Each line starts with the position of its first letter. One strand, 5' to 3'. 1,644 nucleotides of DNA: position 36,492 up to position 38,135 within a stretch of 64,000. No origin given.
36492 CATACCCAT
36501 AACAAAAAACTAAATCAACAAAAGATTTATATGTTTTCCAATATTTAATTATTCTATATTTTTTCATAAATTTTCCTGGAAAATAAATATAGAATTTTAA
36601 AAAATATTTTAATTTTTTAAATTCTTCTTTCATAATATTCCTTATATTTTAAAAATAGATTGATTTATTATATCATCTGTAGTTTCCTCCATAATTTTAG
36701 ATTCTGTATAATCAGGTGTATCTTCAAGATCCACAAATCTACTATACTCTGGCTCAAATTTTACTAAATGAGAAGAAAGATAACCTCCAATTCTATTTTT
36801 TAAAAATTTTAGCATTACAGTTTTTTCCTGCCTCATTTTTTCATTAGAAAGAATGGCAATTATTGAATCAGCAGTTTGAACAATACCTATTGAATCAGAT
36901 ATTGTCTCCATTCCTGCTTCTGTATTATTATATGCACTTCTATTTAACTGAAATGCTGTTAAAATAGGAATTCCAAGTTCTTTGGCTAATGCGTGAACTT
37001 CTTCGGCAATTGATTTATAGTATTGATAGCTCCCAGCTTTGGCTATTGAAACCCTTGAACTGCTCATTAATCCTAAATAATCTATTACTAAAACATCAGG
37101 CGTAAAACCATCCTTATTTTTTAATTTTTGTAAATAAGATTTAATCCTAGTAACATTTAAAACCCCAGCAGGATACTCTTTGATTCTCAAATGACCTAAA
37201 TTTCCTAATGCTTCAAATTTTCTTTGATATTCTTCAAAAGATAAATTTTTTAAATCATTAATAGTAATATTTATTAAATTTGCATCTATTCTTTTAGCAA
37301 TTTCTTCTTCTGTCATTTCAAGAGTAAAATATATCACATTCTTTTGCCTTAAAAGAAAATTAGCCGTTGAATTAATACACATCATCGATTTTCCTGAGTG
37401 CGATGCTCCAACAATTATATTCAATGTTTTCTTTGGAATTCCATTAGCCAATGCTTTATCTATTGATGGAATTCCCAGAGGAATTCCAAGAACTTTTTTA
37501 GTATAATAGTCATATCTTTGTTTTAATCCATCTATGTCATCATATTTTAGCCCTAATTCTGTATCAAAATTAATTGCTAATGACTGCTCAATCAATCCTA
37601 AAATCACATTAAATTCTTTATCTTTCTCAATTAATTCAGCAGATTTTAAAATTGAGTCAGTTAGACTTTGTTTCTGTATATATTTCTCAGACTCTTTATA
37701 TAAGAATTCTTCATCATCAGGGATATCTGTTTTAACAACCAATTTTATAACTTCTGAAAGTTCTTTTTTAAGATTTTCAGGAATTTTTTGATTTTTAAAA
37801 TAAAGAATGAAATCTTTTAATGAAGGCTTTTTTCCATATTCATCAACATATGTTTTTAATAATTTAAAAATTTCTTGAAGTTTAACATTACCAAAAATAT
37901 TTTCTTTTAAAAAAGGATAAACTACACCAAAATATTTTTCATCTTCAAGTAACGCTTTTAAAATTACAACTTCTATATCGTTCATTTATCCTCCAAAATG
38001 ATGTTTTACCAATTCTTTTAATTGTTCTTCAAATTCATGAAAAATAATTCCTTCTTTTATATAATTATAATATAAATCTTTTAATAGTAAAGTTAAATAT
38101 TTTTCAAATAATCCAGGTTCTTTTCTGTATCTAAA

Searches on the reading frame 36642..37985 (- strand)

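Call 72: search_protein_families(library=phrogs, proteins=[window:36642-37985:-], max_evalue=0.00001)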
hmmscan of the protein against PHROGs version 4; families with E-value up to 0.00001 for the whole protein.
window:36642-37985:- (447 aa): 5 families
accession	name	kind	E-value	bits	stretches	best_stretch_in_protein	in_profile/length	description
phrog_19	-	DNA, RNA and nucleotide metabolism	1.3e-94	319.3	1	1-427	160-588/621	DnaB-like replicative helicase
phrog_239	-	DNA, RNA and nucleotide metabolism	1.9e-26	94.3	1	154-433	326-611/801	DNA primase/helicase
phrog_243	-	DNA, RNA and nucleotide metabolism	3e-26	93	1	169-421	21-269/273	DnaB-like replicative helicase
phrog_97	-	other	6.7e-08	33.1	1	167-226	49-115/506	UvsX-like recombinase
phrog_11530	-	unknown function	1e-05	26.5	0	276-382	14-117/184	-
